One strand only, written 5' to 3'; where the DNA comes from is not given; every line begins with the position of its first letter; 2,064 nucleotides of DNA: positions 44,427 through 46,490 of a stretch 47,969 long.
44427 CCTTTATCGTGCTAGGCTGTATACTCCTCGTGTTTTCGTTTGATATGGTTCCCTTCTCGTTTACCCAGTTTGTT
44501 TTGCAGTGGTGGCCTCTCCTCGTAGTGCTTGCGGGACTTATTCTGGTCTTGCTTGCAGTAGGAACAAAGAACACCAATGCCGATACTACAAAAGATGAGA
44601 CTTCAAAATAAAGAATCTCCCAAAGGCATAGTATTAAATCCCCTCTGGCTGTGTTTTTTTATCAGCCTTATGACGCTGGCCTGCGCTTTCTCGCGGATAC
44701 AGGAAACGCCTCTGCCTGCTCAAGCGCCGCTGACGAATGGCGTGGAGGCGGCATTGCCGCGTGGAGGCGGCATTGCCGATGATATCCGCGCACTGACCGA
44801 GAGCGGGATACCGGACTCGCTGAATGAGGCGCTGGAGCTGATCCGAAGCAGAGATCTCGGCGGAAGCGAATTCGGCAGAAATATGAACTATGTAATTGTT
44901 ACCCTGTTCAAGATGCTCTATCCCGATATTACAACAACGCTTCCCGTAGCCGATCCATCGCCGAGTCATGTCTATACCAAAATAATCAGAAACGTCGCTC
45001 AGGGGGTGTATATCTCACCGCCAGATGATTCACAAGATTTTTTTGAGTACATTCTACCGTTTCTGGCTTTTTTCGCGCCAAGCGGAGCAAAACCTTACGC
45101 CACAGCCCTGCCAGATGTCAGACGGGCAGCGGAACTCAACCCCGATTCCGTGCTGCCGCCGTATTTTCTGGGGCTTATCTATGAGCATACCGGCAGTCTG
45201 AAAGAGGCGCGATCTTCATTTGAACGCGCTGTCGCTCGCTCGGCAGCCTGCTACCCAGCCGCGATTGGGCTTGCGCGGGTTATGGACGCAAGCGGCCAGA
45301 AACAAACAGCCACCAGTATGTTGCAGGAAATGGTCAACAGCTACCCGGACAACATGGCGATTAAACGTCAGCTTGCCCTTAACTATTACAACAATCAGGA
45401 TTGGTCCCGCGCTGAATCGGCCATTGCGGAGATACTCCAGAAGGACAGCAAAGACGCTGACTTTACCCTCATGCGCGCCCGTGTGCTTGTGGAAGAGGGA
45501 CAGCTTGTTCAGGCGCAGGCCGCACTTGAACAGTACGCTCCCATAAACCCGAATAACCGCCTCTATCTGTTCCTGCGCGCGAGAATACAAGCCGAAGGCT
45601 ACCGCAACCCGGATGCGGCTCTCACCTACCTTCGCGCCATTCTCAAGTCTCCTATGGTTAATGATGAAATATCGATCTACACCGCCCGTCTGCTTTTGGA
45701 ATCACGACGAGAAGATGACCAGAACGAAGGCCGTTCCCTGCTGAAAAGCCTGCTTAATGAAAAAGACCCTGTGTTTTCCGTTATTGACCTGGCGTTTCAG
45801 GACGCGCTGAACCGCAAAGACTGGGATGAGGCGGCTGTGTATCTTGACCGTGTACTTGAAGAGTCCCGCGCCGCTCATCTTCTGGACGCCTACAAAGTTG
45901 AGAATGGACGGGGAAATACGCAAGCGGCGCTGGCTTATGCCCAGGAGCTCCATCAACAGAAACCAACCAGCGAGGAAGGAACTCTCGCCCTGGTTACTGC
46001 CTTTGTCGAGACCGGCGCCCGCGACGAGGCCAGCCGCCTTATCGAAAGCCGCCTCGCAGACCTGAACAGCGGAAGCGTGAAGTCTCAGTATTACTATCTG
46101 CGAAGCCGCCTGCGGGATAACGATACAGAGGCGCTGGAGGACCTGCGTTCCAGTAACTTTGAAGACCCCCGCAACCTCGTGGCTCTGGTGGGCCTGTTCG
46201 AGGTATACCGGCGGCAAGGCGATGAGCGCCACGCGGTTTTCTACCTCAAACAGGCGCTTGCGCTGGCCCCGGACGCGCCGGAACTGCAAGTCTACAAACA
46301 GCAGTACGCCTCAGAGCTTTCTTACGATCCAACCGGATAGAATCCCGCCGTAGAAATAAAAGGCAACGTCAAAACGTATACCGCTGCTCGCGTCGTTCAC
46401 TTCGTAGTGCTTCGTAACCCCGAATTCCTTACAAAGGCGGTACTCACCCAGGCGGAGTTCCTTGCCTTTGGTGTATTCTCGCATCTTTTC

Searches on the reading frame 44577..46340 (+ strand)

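Call 7: search_protein_families(library=pfam, proteins=[window:44577-46340:+])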
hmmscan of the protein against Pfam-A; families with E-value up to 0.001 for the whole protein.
window:44577-46340:+ (587 aa): 16 families
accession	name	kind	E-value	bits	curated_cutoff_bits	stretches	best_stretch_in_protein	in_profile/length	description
PF14559.12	TPR_19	-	4.3e-26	91.5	25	4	274-337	5-68/68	Tetratricopeptide repeat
PF13428.12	TPR_14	-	3.6e-17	61.6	23.5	0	536-572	3-39/44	Tetratricopeptide repeat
PF23914.1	TPR_CcmH_CycH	-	2.1e-15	57.3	42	2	197-289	55-150/158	Cytochrome c-type biogenesis protein H TPR domain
PF07719.23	TPR_2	-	6.4e-12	45.1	27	0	543-566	10-33/34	Tetratricopeptide repeat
PF13432.12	TPR_16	-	2.3e-09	38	32.7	1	265-327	2-64/65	Tetratricopeptide repeat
PF13181.12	TPR_8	-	7.5e-09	35.5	25.7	0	196-222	5-31/34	Tetratricopeptide repeat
PF13371.12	TPR_9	-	7.8e-09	35.9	35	1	270-338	5-73/73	Tetratricopeptide repeat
PF13174.12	TPR_6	-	3.3e-08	34.1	26.3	0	232-258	6-32/33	Tetratricopeptide repeat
PF25062.1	ARM_TT21_N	-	4.9e-06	26.9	40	0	208-276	152-218/222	Tetratricopeptide repeat protein 21 N-terminal ARM repeat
PF00515.34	TPR_1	-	5.3e-06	26.5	27.8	0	543-566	10-33/34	Tetratricopeptide repeat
PF12895.13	ANAPC3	-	6e-06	26.9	27.2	0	274-340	3-70/82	Anaphase-promoting complex, cyclosome, subunit 3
PF16918.11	PknG_TPR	-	7.2e-06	25.4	27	0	190-252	160-221/340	Protein kinase G tetratricopeptide repeat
PF13424.12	TPR_12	-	2.2e-05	25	30.1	0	197-251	8-70/77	Tetratricopeptide repeat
PF13176.12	TPR_7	-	5.5e-05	23.4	27.9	0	536-568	1-33/36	Tetratricopeptide repeat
PF13431.12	TPR_17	-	0.00013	22.4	24.4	0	286-315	5-34/34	Tetratricopeptide repeat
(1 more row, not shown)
